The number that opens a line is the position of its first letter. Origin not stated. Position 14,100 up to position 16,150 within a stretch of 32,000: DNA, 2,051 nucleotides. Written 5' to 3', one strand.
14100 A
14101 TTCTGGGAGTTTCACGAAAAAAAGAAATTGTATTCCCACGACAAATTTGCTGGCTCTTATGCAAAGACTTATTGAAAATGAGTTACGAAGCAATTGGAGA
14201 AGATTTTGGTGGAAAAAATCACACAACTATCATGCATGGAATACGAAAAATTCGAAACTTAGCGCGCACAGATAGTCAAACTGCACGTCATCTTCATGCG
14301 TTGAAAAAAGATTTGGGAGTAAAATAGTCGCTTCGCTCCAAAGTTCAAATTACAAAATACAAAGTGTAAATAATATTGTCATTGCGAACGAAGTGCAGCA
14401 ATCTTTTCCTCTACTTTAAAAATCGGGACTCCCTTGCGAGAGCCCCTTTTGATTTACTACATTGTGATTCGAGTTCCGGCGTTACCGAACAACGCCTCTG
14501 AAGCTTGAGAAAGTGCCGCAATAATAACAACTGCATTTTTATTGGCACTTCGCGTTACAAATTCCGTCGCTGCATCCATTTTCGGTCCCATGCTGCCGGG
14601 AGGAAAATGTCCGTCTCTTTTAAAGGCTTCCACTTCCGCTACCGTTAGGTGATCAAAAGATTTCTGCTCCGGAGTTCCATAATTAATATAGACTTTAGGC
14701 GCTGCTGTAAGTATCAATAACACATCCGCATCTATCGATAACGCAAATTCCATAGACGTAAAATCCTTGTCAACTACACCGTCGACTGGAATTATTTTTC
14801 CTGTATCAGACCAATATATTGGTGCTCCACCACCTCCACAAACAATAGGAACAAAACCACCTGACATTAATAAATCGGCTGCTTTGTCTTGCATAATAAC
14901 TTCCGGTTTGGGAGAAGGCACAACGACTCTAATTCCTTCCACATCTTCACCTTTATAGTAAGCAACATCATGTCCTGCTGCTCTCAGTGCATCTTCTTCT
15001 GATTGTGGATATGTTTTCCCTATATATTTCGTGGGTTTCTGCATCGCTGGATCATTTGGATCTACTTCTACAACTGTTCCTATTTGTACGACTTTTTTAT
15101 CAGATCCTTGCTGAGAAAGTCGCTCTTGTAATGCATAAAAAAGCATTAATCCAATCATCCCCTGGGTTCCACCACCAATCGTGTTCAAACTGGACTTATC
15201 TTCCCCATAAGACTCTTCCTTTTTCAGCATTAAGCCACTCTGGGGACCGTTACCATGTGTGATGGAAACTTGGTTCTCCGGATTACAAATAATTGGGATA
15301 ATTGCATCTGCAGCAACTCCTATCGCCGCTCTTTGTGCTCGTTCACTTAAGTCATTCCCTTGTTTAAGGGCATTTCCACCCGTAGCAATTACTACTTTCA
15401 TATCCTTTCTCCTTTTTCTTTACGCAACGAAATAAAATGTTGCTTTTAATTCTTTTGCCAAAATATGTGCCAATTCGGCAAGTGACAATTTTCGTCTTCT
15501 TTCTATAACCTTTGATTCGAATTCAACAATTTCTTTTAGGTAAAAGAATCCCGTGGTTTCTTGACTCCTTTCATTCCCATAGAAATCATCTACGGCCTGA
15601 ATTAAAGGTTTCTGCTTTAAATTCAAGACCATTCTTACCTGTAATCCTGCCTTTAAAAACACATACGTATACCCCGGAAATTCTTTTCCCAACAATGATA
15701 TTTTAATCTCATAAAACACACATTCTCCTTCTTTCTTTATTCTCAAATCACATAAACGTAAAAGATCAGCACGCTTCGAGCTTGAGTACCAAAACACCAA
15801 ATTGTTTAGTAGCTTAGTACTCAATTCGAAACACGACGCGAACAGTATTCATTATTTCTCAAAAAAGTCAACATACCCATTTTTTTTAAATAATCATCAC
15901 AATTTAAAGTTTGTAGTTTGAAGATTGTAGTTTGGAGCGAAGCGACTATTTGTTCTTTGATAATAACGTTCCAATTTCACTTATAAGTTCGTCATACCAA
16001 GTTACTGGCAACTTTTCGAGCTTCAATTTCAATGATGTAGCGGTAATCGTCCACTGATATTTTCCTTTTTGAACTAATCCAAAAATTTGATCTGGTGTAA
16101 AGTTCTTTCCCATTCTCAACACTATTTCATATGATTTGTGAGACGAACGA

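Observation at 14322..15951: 21-nt perfect inverted repeat spanning the dnaA and mfd stop codons brackets the arcC two-gene segment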

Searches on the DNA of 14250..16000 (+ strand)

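Call 63: search_rna_families(source=window, start=14250, end=16000, threshold=evalue, max_evalue=1)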
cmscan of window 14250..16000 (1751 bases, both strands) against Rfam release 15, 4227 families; matches with E-value up to 1: 0.
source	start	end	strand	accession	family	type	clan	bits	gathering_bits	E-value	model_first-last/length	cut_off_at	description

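Call 81: build_rna_model(alignment_id=A2, structure=none)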
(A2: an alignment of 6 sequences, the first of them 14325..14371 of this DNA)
Model R1 built from alignment A2 (6 sequences, 59 columns); structure: none (sequence only).
model positions 47; base pairs 0; branch points 0; effective number of sequences 6; information 0.92 bits per position. No base pairs: searches with it score sequence only.

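Call 82: search_with_rna_model(model_id=R1, sources=[window, L001, L002, L003, L004, L005, L006, L007, L008, L009, L010, L011, L012, L013, L014, L015, L016, L017, L018, L019, L020, L021, L022, L023, L024, L025, L026, L027, L028, L029, L030, L031, L032, L033, L034, L035, L036, L040, L042, L239, L241, L243], max_evalue=1, show_alignments=0)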
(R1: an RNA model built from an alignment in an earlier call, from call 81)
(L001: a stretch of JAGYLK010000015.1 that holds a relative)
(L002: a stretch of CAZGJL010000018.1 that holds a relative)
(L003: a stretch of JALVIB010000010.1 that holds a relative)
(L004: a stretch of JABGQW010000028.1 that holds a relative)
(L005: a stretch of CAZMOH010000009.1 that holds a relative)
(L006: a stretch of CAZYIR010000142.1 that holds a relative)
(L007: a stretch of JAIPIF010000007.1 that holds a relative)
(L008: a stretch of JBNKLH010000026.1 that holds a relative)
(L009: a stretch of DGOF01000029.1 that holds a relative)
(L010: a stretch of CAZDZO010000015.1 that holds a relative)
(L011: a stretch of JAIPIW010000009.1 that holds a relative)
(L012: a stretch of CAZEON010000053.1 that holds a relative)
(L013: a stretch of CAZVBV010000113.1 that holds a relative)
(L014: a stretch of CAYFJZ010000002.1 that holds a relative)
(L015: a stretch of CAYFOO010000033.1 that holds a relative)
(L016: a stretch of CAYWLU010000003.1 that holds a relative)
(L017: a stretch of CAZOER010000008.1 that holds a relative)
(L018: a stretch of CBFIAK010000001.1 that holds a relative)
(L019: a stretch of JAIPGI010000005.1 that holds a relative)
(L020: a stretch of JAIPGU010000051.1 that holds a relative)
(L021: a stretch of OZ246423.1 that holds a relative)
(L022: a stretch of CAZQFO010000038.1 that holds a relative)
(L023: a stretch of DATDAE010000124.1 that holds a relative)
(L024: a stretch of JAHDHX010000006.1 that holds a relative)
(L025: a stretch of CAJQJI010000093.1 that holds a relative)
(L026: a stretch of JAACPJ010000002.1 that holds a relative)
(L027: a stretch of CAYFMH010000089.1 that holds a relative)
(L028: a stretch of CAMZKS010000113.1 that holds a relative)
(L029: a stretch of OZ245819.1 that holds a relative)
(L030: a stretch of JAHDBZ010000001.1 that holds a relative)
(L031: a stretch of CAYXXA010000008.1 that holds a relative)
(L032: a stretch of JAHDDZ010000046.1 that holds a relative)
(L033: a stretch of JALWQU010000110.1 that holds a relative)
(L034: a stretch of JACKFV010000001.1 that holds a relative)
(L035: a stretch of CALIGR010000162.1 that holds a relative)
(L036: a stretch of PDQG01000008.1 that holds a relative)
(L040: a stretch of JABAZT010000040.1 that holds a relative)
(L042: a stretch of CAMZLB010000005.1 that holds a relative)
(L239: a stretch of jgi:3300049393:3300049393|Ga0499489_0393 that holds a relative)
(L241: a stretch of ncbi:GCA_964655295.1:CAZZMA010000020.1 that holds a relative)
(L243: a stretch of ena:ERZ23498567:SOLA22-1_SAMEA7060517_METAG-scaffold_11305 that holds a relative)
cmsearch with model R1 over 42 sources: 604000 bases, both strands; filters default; matches with E-value up to 1: 20.
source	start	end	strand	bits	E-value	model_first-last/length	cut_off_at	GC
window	14325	14371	+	46.1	3.5e-12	1-47/47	-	0.32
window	15902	15948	-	44.4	1.2e-11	1-47/47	-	0.34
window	28454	28499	-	42.8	3.7e-11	1-46/47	-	0.3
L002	14559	14609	-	35.1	9.9e-09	1-47/47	-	0.31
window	3030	3075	-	32.8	5.4e-08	2-46/47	-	0.3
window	6097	6142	-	31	2.1e-07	1-46/47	-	0.22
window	1487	1528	-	25.8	8.6e-06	5-46/47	-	0.31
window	26759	26785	-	19.2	0.0011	15-41/47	-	0.26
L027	4378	4407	-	18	0.0025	17-46/47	-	0.2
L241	5157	5188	-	17.8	0.003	15-46/47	-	0.19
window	25704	25737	-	17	0.0052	13-46/47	-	0.18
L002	3522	3548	-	15.2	0.019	21-47/47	-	0.22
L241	8557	8587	-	14.3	0.036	14-44/47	-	0.35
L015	9899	9930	+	13.5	0.064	13-44/47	-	0.19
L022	11614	11651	+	13.3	0.078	8-45/47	-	0.18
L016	17269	17301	-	12.4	0.15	14-46/47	-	0.24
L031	1325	1348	+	11.4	0.3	16-39/47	-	0.25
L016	1703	1731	-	10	0.85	16-44/47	-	0.07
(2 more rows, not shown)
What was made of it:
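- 14325..14371 (+): dnaA copy of the repeat: TAG stop (14325-14327), 15-nt box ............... (14328-14342), and four heptads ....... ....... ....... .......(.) (14343-14371). Profile hit E=3.5e-12 (call 82).
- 15902..15948 (-): mfd copy of the repeat: TAG stop (15948-15946), box (15945-15931), and heptads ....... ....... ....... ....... (15930-15902). Profile hit E=1.2e-11 (call 82).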
